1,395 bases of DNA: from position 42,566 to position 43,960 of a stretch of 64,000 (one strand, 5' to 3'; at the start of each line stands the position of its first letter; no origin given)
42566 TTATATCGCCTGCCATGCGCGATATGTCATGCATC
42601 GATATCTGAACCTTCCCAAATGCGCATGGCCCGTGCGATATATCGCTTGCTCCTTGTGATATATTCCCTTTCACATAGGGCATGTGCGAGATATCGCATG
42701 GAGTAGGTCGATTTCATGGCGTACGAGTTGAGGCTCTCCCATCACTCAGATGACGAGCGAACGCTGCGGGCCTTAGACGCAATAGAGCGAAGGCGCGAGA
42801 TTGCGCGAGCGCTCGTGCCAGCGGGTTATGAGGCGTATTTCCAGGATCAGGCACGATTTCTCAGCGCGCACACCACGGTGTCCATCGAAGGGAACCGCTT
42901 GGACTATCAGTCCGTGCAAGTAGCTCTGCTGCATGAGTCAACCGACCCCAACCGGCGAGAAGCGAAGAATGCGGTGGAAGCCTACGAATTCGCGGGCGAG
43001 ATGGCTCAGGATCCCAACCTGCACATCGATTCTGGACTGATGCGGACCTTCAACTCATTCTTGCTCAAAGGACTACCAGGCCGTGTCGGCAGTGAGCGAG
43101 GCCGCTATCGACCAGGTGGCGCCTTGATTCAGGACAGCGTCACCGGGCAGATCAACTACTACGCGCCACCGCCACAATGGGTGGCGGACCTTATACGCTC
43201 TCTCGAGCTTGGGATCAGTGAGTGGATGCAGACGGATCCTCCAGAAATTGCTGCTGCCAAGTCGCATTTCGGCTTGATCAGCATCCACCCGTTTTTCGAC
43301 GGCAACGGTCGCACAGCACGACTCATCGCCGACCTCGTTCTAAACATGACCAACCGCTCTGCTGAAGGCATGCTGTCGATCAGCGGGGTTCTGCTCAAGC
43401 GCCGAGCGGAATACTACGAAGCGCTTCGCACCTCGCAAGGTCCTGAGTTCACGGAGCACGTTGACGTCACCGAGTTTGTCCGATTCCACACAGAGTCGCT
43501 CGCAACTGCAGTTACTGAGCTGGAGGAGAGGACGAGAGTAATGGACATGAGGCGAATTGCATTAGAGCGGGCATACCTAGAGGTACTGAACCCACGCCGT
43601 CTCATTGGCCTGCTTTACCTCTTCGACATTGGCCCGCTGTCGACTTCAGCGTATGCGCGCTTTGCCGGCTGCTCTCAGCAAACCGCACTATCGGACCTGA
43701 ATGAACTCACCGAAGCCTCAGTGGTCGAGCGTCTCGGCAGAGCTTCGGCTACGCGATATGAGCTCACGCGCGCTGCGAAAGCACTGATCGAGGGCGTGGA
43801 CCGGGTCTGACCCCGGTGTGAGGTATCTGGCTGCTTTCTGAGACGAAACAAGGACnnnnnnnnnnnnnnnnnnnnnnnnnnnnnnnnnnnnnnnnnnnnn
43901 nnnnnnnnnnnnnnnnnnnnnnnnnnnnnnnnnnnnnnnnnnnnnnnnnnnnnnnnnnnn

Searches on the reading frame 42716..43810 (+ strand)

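Call 91: search_protein_families(library=pfam, proteins=[window:42716-43810:+], max_evalue=0.001)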
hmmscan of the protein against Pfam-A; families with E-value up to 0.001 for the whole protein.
window:42716-43810:+ (364 aa): 2 families
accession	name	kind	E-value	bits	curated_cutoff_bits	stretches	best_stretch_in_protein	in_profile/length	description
PF02661.23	Fic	-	2.2e-15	57.7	24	1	120-209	18-93/93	Fic/DOC family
PF22168.2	DIP2311-like_C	-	3.5e-05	24.5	27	1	299-350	11-62/63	Transcriptional regulator DIP2311-like, C-terminal domain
